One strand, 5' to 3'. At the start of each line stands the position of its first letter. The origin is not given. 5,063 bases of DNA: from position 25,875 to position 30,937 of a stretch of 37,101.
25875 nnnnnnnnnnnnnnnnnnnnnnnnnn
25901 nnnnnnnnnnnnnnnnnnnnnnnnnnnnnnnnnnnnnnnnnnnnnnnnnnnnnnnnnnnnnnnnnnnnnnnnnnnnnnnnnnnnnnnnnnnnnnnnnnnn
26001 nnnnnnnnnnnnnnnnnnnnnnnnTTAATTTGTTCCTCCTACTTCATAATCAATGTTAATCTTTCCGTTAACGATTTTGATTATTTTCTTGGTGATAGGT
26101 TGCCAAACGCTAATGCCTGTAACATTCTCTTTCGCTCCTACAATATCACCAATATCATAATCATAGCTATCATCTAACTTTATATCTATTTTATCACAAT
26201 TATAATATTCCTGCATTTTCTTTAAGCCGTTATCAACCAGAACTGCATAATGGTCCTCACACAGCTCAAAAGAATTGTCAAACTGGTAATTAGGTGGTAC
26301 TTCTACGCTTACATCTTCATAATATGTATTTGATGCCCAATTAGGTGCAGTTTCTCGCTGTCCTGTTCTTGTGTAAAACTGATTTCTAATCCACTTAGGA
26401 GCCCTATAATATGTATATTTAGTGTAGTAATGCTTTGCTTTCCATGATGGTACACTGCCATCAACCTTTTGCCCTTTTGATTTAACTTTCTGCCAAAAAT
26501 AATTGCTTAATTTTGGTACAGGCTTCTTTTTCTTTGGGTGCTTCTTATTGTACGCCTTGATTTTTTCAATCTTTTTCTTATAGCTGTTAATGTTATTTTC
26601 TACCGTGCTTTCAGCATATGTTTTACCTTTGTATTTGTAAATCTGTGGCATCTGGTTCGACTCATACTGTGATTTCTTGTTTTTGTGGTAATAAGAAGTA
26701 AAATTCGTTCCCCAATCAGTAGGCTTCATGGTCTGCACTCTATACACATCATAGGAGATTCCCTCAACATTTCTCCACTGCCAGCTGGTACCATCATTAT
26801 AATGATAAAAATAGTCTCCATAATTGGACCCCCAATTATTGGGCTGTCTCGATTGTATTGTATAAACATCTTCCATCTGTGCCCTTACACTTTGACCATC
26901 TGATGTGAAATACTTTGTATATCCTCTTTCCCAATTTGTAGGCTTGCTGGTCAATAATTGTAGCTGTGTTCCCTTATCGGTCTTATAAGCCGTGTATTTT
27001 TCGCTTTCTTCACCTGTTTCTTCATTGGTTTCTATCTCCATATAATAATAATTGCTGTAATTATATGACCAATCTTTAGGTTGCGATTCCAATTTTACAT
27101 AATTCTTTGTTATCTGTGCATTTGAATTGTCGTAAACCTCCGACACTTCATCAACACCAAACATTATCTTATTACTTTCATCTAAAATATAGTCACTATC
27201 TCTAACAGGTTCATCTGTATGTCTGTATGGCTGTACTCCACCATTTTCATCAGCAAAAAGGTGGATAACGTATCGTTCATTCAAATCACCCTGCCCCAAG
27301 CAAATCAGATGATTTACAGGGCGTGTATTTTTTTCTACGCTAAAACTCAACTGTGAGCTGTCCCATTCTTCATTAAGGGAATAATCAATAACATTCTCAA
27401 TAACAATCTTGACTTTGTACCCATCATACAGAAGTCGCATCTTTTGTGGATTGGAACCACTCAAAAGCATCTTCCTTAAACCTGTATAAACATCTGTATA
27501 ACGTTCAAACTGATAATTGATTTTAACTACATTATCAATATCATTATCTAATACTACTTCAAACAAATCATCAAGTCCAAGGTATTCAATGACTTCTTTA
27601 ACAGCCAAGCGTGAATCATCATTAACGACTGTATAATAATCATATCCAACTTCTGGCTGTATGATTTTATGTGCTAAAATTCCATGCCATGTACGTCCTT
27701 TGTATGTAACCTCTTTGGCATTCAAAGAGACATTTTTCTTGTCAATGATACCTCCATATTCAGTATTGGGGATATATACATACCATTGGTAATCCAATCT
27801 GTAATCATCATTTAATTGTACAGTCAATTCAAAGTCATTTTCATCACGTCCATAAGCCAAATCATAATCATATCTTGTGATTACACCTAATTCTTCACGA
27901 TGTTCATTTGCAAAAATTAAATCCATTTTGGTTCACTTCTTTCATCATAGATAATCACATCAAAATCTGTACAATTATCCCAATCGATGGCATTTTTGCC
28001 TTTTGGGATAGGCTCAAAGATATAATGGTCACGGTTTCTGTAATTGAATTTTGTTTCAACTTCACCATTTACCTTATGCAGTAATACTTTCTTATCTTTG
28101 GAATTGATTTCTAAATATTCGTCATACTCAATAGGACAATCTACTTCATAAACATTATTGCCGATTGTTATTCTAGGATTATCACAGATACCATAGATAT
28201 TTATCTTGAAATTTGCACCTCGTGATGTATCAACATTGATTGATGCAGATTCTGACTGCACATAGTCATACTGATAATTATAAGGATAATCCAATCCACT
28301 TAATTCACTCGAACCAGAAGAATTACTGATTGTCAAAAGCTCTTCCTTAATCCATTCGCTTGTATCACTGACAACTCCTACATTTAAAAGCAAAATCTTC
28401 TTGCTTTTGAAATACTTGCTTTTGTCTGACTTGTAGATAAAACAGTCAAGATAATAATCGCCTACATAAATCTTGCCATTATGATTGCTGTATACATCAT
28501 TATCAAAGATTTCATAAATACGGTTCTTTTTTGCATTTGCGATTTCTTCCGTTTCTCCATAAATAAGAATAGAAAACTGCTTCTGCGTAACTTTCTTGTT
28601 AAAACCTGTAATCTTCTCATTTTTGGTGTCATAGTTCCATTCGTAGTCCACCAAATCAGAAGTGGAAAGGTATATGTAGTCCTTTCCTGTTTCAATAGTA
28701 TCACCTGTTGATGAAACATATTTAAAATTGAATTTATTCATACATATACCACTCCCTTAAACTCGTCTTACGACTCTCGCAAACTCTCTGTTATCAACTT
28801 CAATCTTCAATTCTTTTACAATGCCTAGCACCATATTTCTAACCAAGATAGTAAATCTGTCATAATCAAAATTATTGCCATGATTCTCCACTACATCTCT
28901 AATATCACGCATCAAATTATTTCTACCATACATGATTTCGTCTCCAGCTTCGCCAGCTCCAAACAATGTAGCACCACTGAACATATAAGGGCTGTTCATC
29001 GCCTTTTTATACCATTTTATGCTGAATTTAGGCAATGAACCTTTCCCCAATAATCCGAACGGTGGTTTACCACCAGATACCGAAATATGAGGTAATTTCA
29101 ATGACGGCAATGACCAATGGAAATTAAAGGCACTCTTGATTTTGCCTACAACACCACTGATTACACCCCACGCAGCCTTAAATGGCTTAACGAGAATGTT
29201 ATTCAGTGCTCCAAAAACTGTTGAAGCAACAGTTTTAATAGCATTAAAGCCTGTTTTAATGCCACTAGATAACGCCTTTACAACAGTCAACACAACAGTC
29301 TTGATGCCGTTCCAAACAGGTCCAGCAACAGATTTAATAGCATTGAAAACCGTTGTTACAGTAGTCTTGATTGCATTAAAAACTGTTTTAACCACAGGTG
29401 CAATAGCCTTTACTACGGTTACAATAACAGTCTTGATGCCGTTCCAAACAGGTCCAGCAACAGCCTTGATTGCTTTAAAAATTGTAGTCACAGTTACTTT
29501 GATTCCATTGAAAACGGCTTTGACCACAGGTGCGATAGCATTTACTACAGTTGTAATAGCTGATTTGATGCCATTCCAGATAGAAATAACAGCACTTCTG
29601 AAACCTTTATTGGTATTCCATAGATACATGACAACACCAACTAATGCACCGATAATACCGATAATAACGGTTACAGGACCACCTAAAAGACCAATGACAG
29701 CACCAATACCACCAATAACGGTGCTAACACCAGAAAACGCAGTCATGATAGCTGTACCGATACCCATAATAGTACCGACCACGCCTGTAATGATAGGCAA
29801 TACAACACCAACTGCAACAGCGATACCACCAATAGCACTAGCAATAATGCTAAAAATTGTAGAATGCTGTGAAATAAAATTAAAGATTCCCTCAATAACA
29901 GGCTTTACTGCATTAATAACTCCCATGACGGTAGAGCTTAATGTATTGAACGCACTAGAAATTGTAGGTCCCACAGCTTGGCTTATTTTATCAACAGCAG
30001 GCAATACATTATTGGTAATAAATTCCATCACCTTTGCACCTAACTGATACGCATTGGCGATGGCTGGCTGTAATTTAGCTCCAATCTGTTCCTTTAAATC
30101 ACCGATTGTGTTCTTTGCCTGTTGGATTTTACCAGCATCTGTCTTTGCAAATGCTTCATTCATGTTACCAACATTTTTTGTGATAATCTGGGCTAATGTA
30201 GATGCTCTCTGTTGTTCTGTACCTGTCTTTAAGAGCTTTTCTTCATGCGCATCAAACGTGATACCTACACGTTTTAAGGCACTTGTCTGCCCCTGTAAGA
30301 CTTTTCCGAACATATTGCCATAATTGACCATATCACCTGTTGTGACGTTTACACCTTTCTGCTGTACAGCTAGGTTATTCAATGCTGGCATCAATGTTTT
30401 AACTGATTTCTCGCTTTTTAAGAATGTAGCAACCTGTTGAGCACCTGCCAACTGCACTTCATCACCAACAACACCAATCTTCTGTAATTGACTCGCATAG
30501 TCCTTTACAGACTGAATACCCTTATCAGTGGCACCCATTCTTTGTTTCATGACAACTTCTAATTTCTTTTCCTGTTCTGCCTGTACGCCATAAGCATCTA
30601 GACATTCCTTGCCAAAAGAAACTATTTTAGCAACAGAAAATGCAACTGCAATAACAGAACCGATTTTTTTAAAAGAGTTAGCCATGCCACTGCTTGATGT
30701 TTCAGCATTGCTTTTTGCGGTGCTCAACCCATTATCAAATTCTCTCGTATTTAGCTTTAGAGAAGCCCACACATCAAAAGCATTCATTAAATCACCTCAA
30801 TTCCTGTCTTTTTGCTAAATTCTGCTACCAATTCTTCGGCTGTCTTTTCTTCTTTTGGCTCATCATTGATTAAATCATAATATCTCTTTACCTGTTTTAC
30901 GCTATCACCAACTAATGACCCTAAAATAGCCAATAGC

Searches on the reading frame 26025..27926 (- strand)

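Call 11: search_protein_families(library=phrogs, proteins=[window:26025-27926:-], max_evalue=0.001)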
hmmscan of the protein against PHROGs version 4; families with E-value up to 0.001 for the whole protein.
window:26025-27926:- (633 aa): 1 family
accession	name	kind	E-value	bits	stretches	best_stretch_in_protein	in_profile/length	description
phrog_538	-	tail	4.9e-38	132.2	2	1-228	29-283/684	minor tail protein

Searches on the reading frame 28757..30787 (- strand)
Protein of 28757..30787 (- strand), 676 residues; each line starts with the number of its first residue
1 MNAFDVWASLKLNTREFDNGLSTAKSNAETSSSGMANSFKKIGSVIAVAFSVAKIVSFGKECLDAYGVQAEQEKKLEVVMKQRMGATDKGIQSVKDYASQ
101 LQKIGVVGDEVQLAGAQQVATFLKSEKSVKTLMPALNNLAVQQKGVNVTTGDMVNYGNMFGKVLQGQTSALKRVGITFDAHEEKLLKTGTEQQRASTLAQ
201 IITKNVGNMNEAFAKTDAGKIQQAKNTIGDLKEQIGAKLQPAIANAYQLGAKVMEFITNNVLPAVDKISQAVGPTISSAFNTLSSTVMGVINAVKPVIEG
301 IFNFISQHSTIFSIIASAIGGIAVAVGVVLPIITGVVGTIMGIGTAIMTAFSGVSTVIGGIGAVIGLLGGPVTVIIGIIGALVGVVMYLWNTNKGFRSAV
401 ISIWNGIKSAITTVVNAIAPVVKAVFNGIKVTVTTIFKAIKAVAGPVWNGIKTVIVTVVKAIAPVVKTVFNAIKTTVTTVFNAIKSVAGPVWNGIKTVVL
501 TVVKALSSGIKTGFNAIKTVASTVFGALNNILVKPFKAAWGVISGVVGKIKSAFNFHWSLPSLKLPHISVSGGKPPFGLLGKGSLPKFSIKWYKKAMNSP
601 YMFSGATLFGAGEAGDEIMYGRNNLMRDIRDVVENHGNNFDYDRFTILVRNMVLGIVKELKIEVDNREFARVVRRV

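Call 11: search_protein_families(library=phrogs, proteins=[window:28757-30787:-], max_evalue=0.001)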
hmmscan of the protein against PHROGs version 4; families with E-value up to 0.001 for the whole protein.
window:28757-30787:- (676 aa): 28 families (the best 25 are shown)
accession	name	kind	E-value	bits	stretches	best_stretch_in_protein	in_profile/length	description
phrog_58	-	tail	7.9e-57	194.5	1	27-673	289-1040/1544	tail length tape measure protein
phrog_17020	-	unknown function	1.9e-37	130.3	1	365-624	16-288/353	-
phrog_991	-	tail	5.4e-32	111.4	1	14-629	236-881/1966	tail length tape measure protein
phrog_1272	-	tail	1.4e-28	100.2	1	21-555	368-920/1606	tail length tape measure protein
phrog_7972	-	unknown function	1.7e-25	91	1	13-610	34-625/687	-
phrog_971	-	lysis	2.3e-24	87.2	1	101-554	244-768/1338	endolysin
phrog_4197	-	tail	3.5e-24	85.7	1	115-554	571-1067/1783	tail length tape measure protein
phrog_4070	-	tail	1.3e-15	57.7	1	219-533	85-366/989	tail length tape measure protein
phrog_26805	-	unknown function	3.5e-15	56.4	1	400-555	351-510/697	-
phrog_1535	-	tail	7.5e-15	55.2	1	200-672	651-1132/1152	tail length tape measure protein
phrog_5493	-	tail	2.1e-14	53.8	1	20-554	407-939/1102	tail length tape measure protein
phrog_6090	-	tail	1.3e-13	50.6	1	115-550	668-1082/1853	tail length tape measure protein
phrog_4200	-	tail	7.1e-13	48.9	1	399-554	369-518/732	tail length tape measure protein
phrog_38258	-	unknown function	3.2e-12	47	1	314-621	115-415/427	-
phrog_305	-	tail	2.1e-10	40.9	1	116-554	262-661/1001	tail length tape measure protein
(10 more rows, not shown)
